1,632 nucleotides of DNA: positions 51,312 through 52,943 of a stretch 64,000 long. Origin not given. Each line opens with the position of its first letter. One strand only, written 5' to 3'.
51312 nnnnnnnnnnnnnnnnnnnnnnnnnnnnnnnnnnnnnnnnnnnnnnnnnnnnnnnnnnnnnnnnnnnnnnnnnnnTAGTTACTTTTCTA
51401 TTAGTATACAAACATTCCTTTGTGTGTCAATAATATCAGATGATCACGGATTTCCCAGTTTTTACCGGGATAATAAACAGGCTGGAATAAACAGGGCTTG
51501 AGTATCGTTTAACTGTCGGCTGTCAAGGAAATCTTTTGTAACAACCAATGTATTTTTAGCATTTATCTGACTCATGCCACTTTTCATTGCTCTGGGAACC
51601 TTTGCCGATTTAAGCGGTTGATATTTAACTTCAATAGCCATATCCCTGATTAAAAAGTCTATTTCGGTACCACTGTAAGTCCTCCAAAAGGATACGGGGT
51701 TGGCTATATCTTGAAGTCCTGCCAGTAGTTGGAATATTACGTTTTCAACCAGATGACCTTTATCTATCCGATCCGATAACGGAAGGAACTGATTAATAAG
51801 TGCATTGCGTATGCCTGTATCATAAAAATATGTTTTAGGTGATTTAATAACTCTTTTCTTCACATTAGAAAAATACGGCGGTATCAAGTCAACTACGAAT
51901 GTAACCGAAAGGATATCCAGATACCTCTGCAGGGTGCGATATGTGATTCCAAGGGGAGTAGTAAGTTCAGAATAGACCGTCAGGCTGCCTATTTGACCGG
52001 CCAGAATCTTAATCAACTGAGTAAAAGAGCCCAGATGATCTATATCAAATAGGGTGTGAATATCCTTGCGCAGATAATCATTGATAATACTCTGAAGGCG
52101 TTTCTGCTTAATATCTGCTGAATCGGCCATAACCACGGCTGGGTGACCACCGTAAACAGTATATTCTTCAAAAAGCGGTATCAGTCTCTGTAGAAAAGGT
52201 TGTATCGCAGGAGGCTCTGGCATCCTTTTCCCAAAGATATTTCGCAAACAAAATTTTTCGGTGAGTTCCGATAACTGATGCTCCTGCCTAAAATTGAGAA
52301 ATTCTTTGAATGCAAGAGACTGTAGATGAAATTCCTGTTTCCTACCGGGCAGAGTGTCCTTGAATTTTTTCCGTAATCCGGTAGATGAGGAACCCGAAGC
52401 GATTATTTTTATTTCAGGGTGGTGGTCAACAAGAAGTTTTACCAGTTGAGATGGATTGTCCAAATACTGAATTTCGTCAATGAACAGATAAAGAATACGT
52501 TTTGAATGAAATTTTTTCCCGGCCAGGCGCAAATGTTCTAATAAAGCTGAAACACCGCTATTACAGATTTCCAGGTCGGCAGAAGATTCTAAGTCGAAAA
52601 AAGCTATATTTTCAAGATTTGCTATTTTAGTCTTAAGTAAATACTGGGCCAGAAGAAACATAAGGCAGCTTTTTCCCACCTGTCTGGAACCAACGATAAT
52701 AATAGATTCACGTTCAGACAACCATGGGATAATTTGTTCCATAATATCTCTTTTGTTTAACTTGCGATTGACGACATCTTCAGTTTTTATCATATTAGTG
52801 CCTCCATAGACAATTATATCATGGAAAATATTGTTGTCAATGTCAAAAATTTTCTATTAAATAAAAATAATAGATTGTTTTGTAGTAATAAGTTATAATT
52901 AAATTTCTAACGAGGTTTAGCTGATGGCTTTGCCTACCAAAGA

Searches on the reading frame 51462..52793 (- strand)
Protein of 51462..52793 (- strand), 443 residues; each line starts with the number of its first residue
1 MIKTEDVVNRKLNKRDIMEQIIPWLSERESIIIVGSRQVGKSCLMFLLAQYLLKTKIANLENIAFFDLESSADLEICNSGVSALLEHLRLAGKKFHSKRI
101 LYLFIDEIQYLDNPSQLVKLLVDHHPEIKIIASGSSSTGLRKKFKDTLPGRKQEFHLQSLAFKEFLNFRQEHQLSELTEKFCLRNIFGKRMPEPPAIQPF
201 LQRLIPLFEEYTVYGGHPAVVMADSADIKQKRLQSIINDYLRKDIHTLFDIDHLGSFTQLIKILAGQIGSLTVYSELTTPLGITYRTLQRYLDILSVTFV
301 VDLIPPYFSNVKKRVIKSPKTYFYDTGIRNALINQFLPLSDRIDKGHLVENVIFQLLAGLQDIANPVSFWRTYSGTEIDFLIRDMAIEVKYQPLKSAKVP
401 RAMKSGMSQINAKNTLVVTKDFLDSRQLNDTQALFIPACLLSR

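Call 7: search_protein_families(library=pfam, proteins=[window:51462-52793:-])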
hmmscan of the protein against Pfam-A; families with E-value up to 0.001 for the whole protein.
window:51462-52793:- (443 aa): 2 families
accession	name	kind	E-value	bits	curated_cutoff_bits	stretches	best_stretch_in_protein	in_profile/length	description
PF13635.12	DUF4143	-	8.1e-35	120.4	28.1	1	242-391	1-159/160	Domain of unknown function (DUF4143)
PF13173.12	AAA_14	-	5.1e-26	91.6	27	1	28-166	2-129/129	AAA domain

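Call 32: search_protein_families(library=padloc, proteins=[window:51462-52793:-], max_evalue=0.01)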
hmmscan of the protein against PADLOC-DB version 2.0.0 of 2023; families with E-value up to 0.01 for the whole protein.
window:51462-52793:- (443 aa): 8 families
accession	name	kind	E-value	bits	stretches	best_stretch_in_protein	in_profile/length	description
PDLC04789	PDC-S01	-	9e-81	269.8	1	14-410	3-359/375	-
PDLC04787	PDC-S01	-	1.1e-56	190.5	1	9-424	7-390/412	-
PDLC04790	PDC-S01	-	6.7e-48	161.4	1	11-394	10-370/422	-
PDLC04788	PDC-S01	-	4.7e-36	122.6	1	14-384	3-371/448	-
PDLC04786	PDC-S01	-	6.8e-31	105.5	1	14-398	4-393/439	-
PDLC04791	PDC-S01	-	4.1e-29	99.5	2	208-424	158-381/395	-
PDLC04792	PDC-S01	-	2.5e-22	77.1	1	14-245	3-227/452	-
PDLC01515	Csx3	-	0.0064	14.1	0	29-58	7-36/183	"CAS-I,CAS-III; associated"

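Call 33: search_protein_families(library=ncbifam, proteins=[window:51462-52793:-], max_evalue=0.01)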
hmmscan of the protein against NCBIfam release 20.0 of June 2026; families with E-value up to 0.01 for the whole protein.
window:51462-52793:- (443 aa): 1 family
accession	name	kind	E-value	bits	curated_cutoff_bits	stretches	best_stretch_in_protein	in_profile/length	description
NF003933.0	PRK05444.2-2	equivalog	0.0096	14.5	395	0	95-184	504-593/606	1-deoxy-D-xylulose-5-phosphate synthase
